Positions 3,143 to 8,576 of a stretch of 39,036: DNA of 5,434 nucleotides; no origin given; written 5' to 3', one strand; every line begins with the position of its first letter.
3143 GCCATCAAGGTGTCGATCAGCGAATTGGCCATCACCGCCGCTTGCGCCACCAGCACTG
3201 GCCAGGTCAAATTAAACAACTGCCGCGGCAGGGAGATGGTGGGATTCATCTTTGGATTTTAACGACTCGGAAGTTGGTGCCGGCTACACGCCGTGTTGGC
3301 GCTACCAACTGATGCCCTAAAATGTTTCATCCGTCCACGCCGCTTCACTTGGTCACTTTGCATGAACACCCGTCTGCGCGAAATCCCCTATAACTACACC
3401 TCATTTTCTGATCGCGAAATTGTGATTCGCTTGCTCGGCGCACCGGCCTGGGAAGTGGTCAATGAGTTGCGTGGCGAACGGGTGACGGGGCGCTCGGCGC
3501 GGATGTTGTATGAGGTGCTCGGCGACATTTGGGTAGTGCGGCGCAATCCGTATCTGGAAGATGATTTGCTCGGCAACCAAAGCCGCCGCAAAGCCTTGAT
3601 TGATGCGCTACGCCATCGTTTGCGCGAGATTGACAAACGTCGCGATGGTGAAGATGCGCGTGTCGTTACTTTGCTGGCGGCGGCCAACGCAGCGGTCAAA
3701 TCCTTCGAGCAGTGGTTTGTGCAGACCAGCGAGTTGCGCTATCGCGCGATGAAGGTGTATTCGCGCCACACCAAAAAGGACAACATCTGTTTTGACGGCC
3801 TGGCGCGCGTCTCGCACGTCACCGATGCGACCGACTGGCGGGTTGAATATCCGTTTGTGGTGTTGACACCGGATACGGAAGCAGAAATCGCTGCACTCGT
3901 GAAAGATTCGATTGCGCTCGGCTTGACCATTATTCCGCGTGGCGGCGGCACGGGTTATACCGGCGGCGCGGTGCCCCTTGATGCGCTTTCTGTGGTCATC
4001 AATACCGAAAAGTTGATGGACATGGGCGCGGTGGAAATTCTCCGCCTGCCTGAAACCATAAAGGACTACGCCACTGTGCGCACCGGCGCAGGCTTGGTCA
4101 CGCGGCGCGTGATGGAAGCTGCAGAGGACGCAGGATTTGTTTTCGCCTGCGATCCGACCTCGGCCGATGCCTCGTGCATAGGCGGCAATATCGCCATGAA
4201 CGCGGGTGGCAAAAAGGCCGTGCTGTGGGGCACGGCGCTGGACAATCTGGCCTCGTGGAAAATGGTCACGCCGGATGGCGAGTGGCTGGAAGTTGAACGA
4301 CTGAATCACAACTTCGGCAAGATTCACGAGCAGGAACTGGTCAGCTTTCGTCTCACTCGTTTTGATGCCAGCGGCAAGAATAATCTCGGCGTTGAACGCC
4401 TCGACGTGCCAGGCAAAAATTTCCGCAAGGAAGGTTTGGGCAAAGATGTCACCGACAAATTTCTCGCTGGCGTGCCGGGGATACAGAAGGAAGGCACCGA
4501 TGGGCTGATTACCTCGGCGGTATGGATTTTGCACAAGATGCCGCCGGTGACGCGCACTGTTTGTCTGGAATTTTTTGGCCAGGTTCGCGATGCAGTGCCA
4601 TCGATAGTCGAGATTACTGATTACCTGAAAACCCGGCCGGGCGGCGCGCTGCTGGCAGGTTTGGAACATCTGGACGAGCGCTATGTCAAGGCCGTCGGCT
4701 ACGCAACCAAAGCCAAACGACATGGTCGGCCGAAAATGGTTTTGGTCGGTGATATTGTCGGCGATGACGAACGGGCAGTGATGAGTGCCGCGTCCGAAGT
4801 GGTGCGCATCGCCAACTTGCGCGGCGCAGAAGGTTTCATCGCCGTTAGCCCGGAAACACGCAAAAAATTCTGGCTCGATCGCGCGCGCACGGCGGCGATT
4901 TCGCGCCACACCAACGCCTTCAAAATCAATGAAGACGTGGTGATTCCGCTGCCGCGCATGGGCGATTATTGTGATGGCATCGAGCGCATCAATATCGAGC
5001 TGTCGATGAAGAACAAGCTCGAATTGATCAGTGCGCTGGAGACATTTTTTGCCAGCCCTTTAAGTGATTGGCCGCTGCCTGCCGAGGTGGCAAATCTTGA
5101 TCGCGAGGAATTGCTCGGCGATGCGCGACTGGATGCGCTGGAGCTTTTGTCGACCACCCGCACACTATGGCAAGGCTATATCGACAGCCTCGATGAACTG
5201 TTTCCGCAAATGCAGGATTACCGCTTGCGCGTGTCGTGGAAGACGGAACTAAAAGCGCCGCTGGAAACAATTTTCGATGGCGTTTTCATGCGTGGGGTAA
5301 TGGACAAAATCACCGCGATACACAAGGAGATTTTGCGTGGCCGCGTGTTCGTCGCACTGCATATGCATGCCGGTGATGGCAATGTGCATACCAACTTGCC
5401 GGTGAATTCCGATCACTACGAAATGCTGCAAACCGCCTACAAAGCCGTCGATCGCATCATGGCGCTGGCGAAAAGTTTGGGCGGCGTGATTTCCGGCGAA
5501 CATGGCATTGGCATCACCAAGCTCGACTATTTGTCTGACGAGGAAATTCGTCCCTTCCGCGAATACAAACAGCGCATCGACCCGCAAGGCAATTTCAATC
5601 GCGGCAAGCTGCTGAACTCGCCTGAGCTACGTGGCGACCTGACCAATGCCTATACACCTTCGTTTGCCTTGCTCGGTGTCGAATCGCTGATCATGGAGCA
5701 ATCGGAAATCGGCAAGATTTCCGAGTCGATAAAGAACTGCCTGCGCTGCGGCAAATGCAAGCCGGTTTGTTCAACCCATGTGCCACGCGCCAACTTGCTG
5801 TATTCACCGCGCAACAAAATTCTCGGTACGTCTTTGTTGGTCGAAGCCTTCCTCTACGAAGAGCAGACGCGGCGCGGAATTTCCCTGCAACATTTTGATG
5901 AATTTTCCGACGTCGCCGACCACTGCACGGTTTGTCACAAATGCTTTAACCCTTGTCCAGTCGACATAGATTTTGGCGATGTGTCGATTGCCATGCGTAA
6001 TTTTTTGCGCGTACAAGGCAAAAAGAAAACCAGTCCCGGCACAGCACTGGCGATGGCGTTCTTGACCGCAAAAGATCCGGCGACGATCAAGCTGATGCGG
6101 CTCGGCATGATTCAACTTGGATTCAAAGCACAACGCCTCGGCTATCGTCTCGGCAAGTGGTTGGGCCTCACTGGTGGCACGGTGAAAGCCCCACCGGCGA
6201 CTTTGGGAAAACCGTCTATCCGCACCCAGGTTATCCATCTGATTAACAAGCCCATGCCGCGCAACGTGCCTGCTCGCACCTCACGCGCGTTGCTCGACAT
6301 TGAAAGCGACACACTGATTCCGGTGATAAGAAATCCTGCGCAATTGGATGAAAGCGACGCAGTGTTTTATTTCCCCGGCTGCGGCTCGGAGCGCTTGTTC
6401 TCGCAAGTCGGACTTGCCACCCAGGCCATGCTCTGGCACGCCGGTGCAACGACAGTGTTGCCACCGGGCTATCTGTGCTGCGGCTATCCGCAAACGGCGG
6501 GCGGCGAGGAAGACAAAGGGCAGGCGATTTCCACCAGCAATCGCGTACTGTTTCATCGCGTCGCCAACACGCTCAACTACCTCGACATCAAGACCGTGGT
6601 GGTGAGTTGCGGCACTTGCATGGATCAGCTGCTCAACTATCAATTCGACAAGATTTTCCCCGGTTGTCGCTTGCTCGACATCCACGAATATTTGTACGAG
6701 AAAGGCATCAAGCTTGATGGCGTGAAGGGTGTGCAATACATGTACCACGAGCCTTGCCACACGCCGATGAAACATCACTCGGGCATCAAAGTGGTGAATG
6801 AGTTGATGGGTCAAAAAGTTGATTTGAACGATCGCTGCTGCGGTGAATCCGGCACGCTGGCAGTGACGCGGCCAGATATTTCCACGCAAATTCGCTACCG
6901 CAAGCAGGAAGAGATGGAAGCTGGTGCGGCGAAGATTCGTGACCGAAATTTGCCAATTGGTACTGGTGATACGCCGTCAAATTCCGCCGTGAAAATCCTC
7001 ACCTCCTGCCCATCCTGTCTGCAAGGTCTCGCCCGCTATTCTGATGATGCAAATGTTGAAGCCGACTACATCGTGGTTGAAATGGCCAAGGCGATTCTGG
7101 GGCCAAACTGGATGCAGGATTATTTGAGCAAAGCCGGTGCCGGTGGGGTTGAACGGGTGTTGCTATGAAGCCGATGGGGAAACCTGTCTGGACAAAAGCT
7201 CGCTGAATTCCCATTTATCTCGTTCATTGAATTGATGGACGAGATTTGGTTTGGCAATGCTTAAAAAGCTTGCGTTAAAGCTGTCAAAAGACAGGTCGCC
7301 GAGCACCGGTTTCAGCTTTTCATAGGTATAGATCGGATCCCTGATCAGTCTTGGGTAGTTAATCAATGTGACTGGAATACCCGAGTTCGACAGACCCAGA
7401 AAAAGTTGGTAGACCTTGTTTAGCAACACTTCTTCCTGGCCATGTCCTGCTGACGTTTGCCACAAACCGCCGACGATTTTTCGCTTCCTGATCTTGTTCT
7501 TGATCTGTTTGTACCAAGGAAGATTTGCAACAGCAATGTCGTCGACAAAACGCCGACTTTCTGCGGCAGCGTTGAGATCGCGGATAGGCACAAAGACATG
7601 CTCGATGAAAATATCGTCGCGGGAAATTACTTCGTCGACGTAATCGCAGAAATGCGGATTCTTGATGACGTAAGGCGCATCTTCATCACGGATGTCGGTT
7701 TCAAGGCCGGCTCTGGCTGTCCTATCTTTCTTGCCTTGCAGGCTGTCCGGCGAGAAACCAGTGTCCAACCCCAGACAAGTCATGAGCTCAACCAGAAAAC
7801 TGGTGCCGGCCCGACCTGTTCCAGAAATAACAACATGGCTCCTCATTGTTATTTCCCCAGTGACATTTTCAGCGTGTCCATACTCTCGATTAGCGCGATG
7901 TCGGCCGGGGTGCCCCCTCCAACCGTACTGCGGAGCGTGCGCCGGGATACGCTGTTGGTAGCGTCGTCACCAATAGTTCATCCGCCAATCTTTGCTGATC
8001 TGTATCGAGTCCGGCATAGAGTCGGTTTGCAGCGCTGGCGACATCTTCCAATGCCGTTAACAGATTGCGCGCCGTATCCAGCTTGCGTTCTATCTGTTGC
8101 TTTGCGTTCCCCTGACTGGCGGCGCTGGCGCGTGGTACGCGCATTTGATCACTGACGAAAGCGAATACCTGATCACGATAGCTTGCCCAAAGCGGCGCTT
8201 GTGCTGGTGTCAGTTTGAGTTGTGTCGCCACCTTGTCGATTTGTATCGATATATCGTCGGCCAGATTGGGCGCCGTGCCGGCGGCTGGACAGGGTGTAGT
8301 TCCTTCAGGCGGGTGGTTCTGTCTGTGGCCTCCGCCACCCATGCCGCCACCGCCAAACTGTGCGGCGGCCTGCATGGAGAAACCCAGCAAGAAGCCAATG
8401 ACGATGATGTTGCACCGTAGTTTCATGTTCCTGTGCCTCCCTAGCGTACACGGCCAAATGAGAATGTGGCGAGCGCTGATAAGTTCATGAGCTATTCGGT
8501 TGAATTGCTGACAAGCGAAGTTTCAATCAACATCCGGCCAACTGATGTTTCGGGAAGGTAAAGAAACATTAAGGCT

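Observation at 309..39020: Hyper-abundant ~25-bp motif (TTRAC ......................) scattered through genes and spacers on both strands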

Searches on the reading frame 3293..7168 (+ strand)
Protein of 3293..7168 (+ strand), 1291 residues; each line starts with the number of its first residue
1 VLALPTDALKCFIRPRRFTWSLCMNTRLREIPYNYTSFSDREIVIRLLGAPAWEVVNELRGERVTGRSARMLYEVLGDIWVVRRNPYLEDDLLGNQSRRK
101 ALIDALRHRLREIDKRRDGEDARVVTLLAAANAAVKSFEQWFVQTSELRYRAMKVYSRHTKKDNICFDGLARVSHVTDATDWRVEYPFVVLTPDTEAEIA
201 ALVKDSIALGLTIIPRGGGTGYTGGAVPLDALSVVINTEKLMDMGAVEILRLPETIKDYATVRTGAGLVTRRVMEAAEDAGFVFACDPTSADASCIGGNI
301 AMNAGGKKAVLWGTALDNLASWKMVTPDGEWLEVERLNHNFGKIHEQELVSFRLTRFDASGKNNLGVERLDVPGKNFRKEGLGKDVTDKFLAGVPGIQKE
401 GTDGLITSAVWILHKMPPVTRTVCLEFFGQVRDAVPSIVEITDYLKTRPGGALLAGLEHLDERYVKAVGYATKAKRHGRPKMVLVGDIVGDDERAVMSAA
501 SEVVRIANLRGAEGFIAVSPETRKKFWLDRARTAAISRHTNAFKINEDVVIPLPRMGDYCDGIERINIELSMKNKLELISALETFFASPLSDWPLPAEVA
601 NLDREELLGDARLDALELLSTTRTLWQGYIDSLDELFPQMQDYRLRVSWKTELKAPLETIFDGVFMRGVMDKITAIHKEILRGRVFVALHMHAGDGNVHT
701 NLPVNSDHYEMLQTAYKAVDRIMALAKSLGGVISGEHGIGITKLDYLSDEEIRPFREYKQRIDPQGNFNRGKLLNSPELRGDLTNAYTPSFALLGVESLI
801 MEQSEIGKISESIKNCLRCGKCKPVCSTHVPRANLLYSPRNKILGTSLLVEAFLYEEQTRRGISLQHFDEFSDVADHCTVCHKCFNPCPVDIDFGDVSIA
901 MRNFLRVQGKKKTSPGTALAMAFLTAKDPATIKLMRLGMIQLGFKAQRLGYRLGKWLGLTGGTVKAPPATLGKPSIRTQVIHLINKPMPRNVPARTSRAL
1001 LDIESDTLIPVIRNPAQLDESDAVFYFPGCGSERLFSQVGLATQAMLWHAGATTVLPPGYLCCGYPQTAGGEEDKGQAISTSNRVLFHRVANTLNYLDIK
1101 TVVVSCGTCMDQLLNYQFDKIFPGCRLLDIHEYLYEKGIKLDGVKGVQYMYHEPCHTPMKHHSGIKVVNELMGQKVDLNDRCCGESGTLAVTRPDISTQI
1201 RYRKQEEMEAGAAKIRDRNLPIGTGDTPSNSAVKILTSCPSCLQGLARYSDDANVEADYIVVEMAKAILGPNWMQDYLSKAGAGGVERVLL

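Call 7: search_protein_families(library=ncbifam, proteins=[window:3293-7168:+])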
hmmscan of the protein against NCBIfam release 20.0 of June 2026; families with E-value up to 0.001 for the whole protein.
window:3293-7168:+ (1291 aa): 14 families
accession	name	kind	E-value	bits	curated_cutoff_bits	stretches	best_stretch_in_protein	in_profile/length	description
TIGR00387.1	glcD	equivalog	1.5e-48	165.7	567.9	3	190-334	1-136/413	glycolate oxidase subunit GlcD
NF008408.0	PRK11230.1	equivalog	7.1e-30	103.9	897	2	186-333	55-193/499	glycolate oxidase subunit GlcD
NF045670.1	quin_L_LdhH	equivalog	8.4e-21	73.9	800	1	972-1215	423-673/706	L-lactate dehydrogenase (quinone) large subunit LdhH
NF004898.0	PRK06259.1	equivalog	8.8e-19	67.5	385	1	997-1211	237-447/488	fumarate reductase (CoM/CoB) subunit TfrB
NF008369.0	PRK11168.1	equivalog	7.6e-18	64.6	278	1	1017-1189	162-340/401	anaerobic glycerol-3-phosphate dehydrogenase subunit C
NF049975.1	2HglutDHaseYdiJ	equivalog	1.8e-15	55.8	1350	1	169-340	35-198/1018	D-2-hydroxyglutarate dehydrogenase YdiJ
NF008434.0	PRK11274.1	equivalog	2.3e-11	43.3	333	2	1024-1214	170-375/409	glycolate oxidase subunit GlcF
NF045663.1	diclust_near_Sec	equivalog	5.2e-10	38.1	530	1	1011-1209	410-604/759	pyridine nucleotide-disulfide oxidoreductase/dicluster-binding protein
TIGR03379.1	glycerol3P_GlpC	equivalog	1.5e-06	27.2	279.9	0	1021-1192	161-340/397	anaerobic glycerol-3-phosphate dehydrogenase subunit GlpC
TIGR00273.1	TIGR00273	equivalog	1.7e-06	27.2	444.8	1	865-934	332-401/432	LutB/LldF family L-lactate oxidation iron-sulfur protein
NF045724.1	ferredox_TmcB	equivalog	5.9e-06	25.1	735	1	806-904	33-127/430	electron transfer complex ferredoxin TmcB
NF009226.0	PRK12576.1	equivalog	4.8e-05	22.8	344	1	814-913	154-245/317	succinate dehydrogenase/fumarate reductase iron-sulfur subunit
NF045796.1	DsrK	equivalog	0.00026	19.7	400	1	813-914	49-156/453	sulfate reduction electron transfer complex DsrMKJOP subunit DsrK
TIGR03290.1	CoB_CoM_SS_C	equivalog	0.00099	19.1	160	0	877-908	47-78/144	CoB--CoM heterodisulfide reductase subunit C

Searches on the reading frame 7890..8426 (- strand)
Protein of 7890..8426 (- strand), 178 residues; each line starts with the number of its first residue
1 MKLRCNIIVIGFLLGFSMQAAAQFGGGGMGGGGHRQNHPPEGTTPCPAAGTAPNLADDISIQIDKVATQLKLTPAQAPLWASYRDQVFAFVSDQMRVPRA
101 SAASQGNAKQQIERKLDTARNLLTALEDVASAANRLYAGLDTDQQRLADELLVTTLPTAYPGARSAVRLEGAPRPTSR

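Call 7: search_protein_families(library=ncbifam, proteins=[window:7890-8426:-])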
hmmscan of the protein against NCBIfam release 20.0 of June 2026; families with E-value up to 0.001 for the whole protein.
window:7890-8426:- (178 aa): 0 families

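Call 49: search_protein_families(library=pfam, proteins=[window:7890-8426:-], max_evalue=0.001)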
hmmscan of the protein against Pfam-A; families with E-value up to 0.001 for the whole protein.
window:7890-8426:- (178 aa): 2 families
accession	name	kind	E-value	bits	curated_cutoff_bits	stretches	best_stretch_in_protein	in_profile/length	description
PF07813.17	LTXXQ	-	5.5e-06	27.5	24.3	1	62-151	5-99/100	LTXXQ motif family protein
PF19938.4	DUF6400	-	0.00033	21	27.1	1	117-152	21-56/69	Family of unknown function (DUF6400)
